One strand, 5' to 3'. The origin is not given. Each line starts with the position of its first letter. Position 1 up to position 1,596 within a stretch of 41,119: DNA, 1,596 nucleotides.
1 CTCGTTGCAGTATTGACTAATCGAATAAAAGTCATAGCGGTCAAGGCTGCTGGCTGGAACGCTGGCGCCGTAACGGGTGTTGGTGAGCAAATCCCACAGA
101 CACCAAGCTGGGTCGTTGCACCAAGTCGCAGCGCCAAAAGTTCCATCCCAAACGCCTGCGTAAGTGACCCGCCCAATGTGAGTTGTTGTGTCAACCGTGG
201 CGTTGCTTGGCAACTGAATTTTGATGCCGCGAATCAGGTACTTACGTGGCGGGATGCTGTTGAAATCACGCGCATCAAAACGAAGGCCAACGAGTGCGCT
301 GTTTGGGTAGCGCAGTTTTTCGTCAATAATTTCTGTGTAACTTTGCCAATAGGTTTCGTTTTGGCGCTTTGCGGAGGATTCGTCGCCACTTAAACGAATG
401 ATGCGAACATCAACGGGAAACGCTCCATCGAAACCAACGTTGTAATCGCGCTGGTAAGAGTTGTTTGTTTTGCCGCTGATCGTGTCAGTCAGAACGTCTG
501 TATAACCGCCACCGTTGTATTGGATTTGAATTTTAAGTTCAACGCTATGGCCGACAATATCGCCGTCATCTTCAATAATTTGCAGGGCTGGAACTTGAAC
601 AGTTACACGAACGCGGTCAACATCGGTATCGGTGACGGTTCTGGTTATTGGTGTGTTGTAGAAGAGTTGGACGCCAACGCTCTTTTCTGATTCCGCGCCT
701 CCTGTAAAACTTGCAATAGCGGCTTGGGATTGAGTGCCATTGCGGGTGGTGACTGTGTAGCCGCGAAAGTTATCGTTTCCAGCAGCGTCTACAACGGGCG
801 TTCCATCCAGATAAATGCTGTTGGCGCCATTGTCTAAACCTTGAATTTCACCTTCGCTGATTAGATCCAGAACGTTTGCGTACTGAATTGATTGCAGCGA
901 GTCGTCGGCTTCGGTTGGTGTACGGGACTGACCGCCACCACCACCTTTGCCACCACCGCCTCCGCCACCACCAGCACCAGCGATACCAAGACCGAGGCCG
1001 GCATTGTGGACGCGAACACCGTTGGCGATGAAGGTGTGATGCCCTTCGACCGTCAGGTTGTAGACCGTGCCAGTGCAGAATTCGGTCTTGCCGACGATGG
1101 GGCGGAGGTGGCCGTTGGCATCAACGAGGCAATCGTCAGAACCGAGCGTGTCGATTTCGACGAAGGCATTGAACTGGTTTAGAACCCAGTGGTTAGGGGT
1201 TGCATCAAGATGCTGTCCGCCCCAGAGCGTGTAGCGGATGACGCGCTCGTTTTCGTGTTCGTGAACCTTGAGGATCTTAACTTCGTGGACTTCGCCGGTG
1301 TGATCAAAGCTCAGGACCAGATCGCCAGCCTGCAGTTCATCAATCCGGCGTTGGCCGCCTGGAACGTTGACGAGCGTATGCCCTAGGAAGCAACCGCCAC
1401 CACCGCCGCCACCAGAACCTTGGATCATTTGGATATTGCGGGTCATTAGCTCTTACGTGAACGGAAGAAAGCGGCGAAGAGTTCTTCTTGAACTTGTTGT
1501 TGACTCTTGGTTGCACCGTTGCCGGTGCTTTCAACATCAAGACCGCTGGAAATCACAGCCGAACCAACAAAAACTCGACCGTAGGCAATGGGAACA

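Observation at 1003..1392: Mini-intein-like Hint/BIL domain capping the N-terminus of the lambda-J-type tail-tip protein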

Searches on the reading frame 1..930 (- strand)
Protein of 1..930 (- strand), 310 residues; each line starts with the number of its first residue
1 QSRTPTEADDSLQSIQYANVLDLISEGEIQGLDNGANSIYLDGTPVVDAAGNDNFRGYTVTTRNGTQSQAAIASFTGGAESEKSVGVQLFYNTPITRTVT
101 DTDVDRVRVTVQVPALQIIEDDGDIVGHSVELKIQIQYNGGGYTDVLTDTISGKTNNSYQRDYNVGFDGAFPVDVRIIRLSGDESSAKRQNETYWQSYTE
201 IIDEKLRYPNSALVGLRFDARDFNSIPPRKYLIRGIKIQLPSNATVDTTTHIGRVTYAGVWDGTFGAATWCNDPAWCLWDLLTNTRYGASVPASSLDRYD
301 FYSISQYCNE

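Call 31: find_related_loci(query=window:1-930:-, collection=viral_contigs, flank=3000)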
Query seq(310 aa) (310 aa) in viral_contigs; peptide patterns used: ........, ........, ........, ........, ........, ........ (x = any residue, [..] = any of these).
329 stretches matched a pattern; 324 encode a relative of the query (tblastn E <= 1e-3); the best 80 are kept; 80 distinct loci.
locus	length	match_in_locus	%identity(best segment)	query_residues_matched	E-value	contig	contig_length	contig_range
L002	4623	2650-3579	99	1-310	0e+0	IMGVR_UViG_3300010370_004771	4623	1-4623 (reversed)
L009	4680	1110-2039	100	1-310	0e+0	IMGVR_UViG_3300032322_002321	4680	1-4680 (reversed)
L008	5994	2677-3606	99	1-310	0e+0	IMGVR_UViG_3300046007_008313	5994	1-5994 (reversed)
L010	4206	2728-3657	99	1-310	0e+0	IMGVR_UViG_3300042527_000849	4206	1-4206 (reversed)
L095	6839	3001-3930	99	1-310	0e+0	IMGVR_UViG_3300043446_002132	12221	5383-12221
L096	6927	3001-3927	89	1-309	0e+0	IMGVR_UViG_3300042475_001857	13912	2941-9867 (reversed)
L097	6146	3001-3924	79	3-310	3e-169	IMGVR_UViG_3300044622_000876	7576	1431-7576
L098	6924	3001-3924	79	3-310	8e-169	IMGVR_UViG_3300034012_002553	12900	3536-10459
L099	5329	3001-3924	79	3-310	7e-170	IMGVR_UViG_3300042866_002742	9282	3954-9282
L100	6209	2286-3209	79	3-310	2e-169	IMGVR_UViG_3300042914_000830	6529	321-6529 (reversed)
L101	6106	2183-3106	79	3-310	7e-169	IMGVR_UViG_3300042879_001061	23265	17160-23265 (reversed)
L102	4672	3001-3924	79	3-310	3e-170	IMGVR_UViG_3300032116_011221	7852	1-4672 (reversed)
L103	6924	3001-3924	79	2-309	2e-168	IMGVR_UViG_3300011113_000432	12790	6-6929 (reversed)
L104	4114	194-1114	79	3-309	6e-172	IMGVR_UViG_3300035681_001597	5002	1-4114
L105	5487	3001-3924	79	3-310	3e-169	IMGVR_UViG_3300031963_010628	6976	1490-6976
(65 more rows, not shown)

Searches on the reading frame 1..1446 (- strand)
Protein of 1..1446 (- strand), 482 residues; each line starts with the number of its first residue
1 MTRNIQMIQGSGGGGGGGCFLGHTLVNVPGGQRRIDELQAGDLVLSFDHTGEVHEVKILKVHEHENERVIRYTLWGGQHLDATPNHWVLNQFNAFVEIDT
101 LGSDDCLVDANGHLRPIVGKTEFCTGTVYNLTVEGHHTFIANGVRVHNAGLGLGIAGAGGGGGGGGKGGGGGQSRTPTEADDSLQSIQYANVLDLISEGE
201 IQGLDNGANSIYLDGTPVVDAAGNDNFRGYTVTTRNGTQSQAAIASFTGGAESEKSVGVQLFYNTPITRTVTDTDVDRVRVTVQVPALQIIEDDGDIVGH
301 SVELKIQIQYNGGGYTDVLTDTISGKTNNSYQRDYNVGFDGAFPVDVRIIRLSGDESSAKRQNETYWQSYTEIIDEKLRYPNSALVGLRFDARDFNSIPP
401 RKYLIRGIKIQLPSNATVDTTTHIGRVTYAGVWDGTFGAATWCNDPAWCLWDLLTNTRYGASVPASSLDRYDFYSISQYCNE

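Call 4: search_protein_families(library=pfam, proteins=[window:1-1446:-], max_evalue=1)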
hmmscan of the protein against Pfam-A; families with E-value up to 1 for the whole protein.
window:1-1446:- (482 aa): 5 families
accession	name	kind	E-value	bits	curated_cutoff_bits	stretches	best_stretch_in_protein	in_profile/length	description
PF24801.1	FNIII-A_GpJ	-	1e-40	139.2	27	1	252-376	2-126/126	Tip attachment protein J,FNIII-A domain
PF01079.26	Hint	-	2.5e-07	30.9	29.7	1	17-89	11-87/213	Hint module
PF14890.11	Intein_splicing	-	8.2e-07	29.4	35.8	2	125-148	132-155/155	Intein splicing domain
PF07591.16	PT-HINT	-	1.1e-06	29.4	27.7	1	27-150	3-131/137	Pretoxin HINT domain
PF13403.11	Hint_2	-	0.00012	22.9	28.4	1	19-51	2-34/147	Hint domain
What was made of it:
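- On Lambda J-type tip attachment protein: FNIII-A_GpJ 139 bits (call 4).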

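Call 5: search_protein_families(library=ncbifam, proteins=[window:1-1446:-], max_evalue=1)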
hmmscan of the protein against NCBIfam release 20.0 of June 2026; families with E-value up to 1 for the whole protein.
window:1-1446:- (482 aa): 10 families
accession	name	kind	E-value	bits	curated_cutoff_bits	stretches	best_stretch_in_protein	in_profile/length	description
NF049904.1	lambda_TipJ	exception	9.2e-77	258.5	1950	1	168-481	2-309/1163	phage attachment tail tip protein J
TIGR01443.1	intein_Cterm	domain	2.1e-06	27.8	15.6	1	128-148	2-23/24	intein C-terminal splicing region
NF005852.0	PRK07773.1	equivalog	8.7e-06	24.3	780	1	117-149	795-827/886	replicative DNA helicase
TIGR01445.1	intein_Nterm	domain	9.7e-05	23.3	24.5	1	19-89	1-82/83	intein N-terminal splicing region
NF052663.1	RtcB_rel_intein2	exception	0.0049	15.8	1050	1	18-108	77-171/626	intein-containing RctB family protein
NF011302.0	PRK14714.1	equivalog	0.0066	14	1791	1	37-147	976-1099/1350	DNA-directed DNA polymerase II large subunit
NF038162.1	RtcB_rel_intein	exception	0.027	12.4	1150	1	60-152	494-582/961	intein-containing RtcB family protein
NF011418.0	PRK14845.1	equivalog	0.059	11.1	756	1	125-151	452-477/1049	translation initiation factor IF-2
NF007079.0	PRK09532.1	equivalog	0.074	11.2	1525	1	43-101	803-861/876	DNA polymerase III subunit alpha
NF003159.0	PRK04132.1-4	equivalog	0.31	8.9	999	0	41-90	95-144/852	replication factor C small subunit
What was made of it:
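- On Lambda J-type tip attachment protein: lambda_TipJ profile positions 2-309, E 9e-77 (call 5).
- Checked: Residues 168-481 match positions 2-309 of the lambda_TipJ profile (call 5), so a complete J follows.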

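Call 7: search_dna_similar(query=window:1-1446:-, collection=phages, mode=protein, max_rows=40)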
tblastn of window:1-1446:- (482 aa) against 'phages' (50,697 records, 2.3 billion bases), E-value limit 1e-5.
Records with a match: 1747; places in all: 1760; records where one place covers at least 80% of the query: 0.
Best place of each record, by identity: <60% 1747.
By first word of the organism name: Escherichia 600; Klebsiella 454; Ralstonia 59; Pseudomonas 59; Enterobacteria 48; Stx1a-converting 45; Stx2a-converting 44; Salmonella 41; Shigella 40; Burkholderia 39; and 51 more.
By host as written in the record: - 291; Escherichia coli 224; Klebsiella pneumoniae 182; Ralstonia solanacearum 45; Escherichia coli K-12 MG1655 45; Escherichia coli DSM 12242 43; Escherichia coli K-12 31; Burkholderia sp. 25; and 379 more.
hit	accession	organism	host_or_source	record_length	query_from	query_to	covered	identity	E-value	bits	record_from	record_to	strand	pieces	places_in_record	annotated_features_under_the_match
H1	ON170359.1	Ralstonia phage YO383_2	Ralstonia solanacearum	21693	176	482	64%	46.0%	2e-63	228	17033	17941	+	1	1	record has no annotation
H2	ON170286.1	Ralstonia phage YO168_1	Ralstonia solanacearum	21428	176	482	64%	45.3%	7e-62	224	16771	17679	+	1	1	record has no annotation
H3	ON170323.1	Ralstonia phage YO190_1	Ralstonia solanacearum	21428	176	482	64%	45.3%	7e-62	224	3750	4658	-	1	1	record has no annotation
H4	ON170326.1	Ralstonia phage YO192_1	Ralstonia solanacearum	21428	176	482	64%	45.3%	7e-62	224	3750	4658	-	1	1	record has no annotation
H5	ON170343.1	Ralstonia phage YO374_2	Ralstonia solanacearum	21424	176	482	64%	45.3%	8e-62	224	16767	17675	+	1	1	record has no annotation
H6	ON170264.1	Ralstonia phage YO158_1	Ralstonia solanacearum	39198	176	482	64%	45.0%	2e-61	223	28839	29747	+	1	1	record has no annotation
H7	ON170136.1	Ralstonia phage YO082_3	Ralstonia solanacearum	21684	176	482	64%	45.0%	3e-61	222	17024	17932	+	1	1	record has no annotation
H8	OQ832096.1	Halomonas phage vB_HmeY_H4907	Halomonas meridiana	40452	175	482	64%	44.8%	6e-65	233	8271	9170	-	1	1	putative tail protein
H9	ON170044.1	Ralstonia phage YO015_5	Ralstonia solanacearum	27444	176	482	64%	44.7%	4e-62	224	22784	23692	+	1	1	record has no annotation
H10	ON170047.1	Ralstonia phage YO016_5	Ralstonia solanacearum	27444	176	482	64%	44.7%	4e-62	224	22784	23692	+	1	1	record has no annotation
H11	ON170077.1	Ralstonia phage YO035_3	Ralstonia solanacearum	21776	176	482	64%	44.7%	8e-60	218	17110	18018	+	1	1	record has no annotation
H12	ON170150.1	Ralstonia phage YO089_1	Ralstonia solanacearum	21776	176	482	64%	44.7%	8e-60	218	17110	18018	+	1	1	record has no annotation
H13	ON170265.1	Ralstonia phage YO159_2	Ralstonia solanacearum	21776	176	482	64%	44.7%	8e-60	218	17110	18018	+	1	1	record has no annotation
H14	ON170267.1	Ralstonia phage YO160_3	Ralstonia solanacearum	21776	176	482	64%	44.7%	8e-60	218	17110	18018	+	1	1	record has no annotation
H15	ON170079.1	Ralstonia phage YO036_3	Ralstonia solanacearum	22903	176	482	64%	44.7%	8e-60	218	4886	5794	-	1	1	record has no annotation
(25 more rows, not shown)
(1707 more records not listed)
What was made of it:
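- Tried and rejected: A Hint-J in cultured phages. tblastn of J against 50,697 phage records gave 1747 hits, all starting near aa 175 (call 7).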

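Call 13: get_annotated_region(hit=H8, flank=3000)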
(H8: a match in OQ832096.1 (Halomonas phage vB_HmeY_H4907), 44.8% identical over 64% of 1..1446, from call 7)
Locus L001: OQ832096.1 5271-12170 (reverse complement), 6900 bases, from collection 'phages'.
description: Halomonas phage vB_HmeY_H4907, complete genome.
organism: Halomonas phage vB_HmeY_H4907 (NCBI taxid 3056163)
taxonomy: Viruses; Duplodnaviria; Heunggongvirae; Uroviricota; Caudoviricetes
host: Halomonas meridiana; source: sediment; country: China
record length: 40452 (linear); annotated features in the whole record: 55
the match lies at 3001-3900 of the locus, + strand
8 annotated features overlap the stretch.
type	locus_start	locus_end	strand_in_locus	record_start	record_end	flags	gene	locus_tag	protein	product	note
CDS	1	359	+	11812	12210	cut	-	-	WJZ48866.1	tail tip protein M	-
CDS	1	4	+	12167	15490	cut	-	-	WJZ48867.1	tape measure protein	-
CDS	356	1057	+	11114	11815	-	-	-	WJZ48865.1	minor tail protein L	-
CDS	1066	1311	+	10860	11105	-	-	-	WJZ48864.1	hypothetical protein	-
CDS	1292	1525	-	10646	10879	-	-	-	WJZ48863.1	hypothetical protein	-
CDS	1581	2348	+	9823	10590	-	-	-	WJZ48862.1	tail tip assembly protein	-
CDS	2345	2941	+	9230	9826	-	-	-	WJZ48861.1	tail tip assembly protein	-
CDS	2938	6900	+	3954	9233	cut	-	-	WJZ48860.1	putative tail protein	-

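Call 50: search_protein_families(library=phrogs, proteins=[window:1-1446:-], max_evalue=0.001)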
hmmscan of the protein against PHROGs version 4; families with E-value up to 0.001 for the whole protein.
window:1-1446:- (482 aa): 10 families
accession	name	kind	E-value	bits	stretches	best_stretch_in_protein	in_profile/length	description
phrog_31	-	tail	3.2e-119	400.7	1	165-482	261-572/1565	central tail fiber J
phrog_1727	-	tail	1.1e-104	352.2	1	166-482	5-316/1174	tail protein and host specificity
phrog_2589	-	tail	5.1e-103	346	1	166-482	8-318/3686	tail protein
phrog_14774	-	unknown function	1.1e-39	136.8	1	287-481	3-192/212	-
phrog_4346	-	unknown function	7.6e-34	118.2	1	168-331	2-163/600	-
phrog_30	-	tail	4e-27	96.8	1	169-457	3-284/544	minor tail protein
phrog_10652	-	unknown function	1e-09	39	1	426-481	9-65/328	-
phrog_10903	-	unknown function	1.6e-09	37.8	1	258-455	36-188/954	-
phrog_469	-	tail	5.1e-05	22.5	1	267-392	407-540/903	tail protein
phrog_36001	-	unknown function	6.6e-05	22.3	0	15-57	93-133/715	-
